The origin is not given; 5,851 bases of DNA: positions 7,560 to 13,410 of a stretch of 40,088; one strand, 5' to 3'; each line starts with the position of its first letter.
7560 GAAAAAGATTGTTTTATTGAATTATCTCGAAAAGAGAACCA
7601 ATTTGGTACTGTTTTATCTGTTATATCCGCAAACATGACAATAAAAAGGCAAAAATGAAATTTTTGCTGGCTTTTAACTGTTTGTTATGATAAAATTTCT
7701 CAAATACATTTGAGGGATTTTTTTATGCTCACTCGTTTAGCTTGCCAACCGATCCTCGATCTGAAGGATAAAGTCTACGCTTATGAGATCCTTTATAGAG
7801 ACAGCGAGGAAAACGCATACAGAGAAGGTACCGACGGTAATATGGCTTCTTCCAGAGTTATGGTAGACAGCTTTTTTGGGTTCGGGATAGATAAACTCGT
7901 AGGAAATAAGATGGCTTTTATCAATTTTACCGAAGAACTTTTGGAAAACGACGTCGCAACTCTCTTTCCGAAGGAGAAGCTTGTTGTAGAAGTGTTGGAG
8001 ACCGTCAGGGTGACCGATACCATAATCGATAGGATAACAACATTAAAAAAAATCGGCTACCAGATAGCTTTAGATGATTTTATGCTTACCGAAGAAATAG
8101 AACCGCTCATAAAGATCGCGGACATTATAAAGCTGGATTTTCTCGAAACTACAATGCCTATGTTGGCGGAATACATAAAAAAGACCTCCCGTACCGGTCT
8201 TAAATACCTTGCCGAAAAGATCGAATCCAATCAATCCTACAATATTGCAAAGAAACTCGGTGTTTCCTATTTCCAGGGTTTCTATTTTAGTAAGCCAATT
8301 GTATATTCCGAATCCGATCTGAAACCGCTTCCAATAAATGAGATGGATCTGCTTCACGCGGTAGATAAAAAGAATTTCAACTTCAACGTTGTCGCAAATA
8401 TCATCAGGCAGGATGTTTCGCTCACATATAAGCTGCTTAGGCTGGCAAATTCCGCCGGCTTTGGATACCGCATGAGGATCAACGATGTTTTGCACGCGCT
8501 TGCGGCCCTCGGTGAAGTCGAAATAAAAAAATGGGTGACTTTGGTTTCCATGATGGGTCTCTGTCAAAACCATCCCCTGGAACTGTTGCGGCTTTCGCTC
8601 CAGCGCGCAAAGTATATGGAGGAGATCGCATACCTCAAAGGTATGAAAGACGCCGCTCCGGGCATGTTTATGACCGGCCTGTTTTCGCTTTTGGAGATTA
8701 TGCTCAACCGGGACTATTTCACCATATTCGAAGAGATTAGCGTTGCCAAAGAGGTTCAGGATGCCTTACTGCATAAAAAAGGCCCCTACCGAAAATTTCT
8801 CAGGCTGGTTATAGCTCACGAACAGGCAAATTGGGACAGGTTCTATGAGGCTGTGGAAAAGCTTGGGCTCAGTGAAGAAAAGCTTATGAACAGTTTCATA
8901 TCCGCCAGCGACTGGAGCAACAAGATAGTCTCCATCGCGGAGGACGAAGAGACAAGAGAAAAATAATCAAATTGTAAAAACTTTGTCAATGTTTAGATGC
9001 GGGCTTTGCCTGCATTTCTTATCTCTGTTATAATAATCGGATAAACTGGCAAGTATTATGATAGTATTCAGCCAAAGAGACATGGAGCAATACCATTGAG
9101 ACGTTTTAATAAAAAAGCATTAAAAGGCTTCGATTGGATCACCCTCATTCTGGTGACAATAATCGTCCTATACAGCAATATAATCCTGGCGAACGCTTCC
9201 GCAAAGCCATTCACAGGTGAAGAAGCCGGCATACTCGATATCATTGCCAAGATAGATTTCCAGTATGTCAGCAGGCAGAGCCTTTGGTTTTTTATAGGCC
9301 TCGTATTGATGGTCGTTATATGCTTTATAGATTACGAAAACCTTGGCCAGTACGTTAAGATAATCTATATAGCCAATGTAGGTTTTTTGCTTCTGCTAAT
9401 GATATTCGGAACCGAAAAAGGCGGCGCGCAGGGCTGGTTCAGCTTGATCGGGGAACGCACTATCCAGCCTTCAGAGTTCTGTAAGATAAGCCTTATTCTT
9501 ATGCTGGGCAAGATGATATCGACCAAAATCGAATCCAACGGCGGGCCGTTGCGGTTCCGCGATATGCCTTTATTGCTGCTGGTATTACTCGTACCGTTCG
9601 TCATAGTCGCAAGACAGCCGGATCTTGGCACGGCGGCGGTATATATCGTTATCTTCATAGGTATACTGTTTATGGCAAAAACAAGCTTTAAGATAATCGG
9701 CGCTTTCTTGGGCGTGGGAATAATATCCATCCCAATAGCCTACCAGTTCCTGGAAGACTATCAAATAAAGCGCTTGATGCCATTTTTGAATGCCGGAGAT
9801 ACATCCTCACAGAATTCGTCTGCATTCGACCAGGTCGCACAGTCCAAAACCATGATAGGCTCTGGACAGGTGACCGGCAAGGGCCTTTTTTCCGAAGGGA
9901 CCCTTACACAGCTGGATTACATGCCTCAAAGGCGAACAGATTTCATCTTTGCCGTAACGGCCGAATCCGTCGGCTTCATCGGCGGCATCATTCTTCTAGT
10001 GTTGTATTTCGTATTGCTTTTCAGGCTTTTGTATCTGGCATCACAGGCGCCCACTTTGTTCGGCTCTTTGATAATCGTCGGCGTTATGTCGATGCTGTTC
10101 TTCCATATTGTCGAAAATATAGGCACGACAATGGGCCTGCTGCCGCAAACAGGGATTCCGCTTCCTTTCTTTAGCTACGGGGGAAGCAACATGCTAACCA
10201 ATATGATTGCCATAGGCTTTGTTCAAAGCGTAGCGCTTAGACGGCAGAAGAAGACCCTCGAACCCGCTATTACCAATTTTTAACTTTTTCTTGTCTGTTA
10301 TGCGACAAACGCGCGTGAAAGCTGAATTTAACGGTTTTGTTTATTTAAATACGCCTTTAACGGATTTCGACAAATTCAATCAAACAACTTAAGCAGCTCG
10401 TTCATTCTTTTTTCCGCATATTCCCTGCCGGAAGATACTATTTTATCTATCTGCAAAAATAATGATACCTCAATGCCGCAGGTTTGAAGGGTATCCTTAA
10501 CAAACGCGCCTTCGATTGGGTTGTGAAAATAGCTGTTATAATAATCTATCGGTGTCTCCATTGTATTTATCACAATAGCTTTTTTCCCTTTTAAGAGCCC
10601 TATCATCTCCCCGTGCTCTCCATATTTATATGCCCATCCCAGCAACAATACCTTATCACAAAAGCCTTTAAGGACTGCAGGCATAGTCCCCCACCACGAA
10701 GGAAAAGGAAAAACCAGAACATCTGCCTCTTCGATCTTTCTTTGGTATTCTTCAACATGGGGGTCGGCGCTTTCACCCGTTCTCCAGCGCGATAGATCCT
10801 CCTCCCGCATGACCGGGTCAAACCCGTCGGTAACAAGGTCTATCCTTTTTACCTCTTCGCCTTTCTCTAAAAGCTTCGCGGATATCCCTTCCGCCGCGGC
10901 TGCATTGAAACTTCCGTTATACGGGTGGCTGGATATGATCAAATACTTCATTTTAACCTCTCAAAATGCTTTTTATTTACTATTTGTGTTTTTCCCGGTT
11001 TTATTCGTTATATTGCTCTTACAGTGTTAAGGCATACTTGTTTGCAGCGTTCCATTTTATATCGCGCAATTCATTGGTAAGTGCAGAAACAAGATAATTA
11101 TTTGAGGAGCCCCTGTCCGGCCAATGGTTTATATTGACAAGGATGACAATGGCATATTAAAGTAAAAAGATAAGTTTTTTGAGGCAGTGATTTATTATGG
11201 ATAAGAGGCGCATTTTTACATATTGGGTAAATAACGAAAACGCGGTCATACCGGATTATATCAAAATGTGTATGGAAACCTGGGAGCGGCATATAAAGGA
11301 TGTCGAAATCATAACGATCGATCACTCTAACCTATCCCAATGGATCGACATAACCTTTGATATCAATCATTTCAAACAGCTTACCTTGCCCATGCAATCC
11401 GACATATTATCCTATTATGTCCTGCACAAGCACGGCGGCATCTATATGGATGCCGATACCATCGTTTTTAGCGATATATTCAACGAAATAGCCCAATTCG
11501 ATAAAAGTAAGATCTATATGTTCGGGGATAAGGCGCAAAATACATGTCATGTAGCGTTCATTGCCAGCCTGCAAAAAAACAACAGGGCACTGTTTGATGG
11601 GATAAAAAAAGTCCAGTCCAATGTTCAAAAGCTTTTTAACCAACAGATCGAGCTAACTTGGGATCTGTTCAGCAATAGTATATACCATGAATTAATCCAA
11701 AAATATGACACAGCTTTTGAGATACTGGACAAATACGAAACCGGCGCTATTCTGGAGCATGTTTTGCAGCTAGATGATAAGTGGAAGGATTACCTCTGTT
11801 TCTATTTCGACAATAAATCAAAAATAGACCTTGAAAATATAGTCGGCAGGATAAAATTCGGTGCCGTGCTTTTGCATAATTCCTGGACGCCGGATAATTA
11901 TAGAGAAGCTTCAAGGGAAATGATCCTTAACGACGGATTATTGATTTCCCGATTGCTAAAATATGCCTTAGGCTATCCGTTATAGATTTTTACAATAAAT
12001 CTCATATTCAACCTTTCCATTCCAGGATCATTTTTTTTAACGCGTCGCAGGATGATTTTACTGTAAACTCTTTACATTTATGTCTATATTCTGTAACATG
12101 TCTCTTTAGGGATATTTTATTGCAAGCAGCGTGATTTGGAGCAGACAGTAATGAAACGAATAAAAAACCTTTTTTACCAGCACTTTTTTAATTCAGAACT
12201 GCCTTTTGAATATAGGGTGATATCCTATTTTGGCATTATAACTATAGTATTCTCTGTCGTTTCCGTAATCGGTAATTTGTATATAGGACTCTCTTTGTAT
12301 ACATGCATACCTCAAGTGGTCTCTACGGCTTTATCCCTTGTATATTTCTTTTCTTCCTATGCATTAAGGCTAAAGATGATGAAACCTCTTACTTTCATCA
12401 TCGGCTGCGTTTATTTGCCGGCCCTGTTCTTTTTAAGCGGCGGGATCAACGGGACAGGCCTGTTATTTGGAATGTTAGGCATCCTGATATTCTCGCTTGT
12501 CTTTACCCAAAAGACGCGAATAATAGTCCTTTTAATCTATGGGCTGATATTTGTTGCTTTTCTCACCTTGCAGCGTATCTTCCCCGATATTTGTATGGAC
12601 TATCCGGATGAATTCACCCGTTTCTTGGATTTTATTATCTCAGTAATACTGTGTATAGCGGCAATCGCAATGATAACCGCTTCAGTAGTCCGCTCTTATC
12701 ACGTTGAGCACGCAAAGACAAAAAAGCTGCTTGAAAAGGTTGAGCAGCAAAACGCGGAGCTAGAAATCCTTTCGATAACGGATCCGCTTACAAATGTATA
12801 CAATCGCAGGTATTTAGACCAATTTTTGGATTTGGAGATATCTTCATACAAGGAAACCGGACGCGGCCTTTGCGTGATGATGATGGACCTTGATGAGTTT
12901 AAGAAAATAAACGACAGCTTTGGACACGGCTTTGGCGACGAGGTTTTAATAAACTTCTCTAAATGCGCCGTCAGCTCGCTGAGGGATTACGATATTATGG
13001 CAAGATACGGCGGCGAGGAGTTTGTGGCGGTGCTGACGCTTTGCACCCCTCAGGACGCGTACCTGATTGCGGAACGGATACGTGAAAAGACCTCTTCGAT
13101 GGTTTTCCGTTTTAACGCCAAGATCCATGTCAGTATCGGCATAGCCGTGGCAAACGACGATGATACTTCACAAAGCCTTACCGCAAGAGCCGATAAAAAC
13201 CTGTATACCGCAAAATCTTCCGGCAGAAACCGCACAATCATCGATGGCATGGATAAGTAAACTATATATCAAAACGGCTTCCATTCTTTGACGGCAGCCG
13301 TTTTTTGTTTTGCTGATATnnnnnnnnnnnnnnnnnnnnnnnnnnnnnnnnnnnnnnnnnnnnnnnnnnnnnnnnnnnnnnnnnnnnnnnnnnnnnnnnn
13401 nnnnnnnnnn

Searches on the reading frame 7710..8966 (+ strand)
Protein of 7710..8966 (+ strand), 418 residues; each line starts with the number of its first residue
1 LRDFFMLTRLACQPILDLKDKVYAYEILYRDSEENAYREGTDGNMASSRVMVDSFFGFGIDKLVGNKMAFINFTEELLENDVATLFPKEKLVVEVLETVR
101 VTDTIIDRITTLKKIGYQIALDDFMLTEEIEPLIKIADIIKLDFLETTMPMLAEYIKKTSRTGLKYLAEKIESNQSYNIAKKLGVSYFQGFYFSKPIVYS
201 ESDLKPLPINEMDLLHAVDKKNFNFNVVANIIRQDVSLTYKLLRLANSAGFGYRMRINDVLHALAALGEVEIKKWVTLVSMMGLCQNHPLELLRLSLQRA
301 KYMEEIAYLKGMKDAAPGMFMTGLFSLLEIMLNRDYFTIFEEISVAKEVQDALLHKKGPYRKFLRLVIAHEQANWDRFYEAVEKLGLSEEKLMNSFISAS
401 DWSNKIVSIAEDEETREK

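Call 53: search_protein_families(library=pfam, proteins=[window:7710-8966:+], max_evalue=0.00001)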
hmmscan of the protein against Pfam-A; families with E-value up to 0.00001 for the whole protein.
window:7710-8966:+ (418 aa): 2 families
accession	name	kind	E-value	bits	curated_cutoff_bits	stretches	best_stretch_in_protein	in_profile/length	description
PF08668.18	HDOD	-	2.9e-19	69.8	22.9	1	206-326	3-128/196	HDOD domain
PF00563.25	EAL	-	4.3e-14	52.9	31.3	1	76-196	104-236/236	EAL domain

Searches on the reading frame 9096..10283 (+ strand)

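Call 53: search_protein_families(library=pfam, proteins=[window:9096-10283:+], max_evalue=0.00001)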
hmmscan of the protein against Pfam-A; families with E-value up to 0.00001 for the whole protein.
window:9096-10283:+ (395 aa): 1 family
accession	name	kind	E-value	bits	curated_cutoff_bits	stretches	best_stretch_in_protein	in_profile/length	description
PF01098.24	FTSW_RODA_SPOVE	-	6.7e-81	272.5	26.4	1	55-383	35-354/356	Cell cycle protein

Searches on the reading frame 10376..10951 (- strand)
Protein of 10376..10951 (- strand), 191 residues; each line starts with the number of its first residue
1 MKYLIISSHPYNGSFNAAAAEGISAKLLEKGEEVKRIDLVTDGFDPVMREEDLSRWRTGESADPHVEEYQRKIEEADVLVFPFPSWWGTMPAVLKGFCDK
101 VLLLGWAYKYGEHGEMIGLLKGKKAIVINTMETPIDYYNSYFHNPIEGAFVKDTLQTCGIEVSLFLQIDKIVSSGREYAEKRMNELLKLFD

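Call 53: search_protein_families(library=pfam, proteins=[window:10376-10951:-], max_evalue=0.00001)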
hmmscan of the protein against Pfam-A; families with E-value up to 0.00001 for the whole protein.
window:10376-10951:- (191 aa): 2 families
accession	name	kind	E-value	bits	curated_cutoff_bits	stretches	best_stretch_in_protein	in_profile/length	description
PF02525.22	Flavodoxin_2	-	1.2e-38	133.2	27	1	1-180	1-185/198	Flavodoxin-like fold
PF03358.20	FMN_red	-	1.7e-12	47.6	24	1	1-102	1-97/152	NADPH-dependent FMN reductase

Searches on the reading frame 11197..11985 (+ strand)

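Call 53: search_protein_families(library=pfam, proteins=[window:11197-11985:+], max_evalue=0.00001)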
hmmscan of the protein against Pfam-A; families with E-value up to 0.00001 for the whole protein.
window:11197-11985:+ (262 aa): 2 families
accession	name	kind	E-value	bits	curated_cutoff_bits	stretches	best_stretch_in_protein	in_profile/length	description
PF05704.18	Caps_synth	-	8.1e-15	55.4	24.5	1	3-139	47-187/278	Capsular polysaccharide synthesis protein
PF04488.21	Gly_transf_sug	-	8.5e-10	39.6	23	1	19-101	1-89/93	Glycosyltransferase sugar-binding region containing DXD motif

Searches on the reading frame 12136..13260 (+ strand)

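Call 3: search_protein_families(library=pfam, proteins=[window:12136-13260:+], max_evalue=0.1)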
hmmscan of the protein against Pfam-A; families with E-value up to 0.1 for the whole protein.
window:12136-13260:+ (374 aa): 3 families
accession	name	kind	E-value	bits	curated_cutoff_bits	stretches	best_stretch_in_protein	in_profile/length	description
PF00990.26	GGDEF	-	4.6e-43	147.2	23.8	1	214-366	2-161/161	Diguanylate cyclase, GGDEF domain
PF22335.1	Cas10-Cmr2_palm2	-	7.4e-05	23.3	27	1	270-366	34-131/133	Cas10/Cmr2, second palm domain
PF19529.4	DUF6057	-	0.0012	18.3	29.8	1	39-195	103-262/569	Family of unknown function (DUF6057)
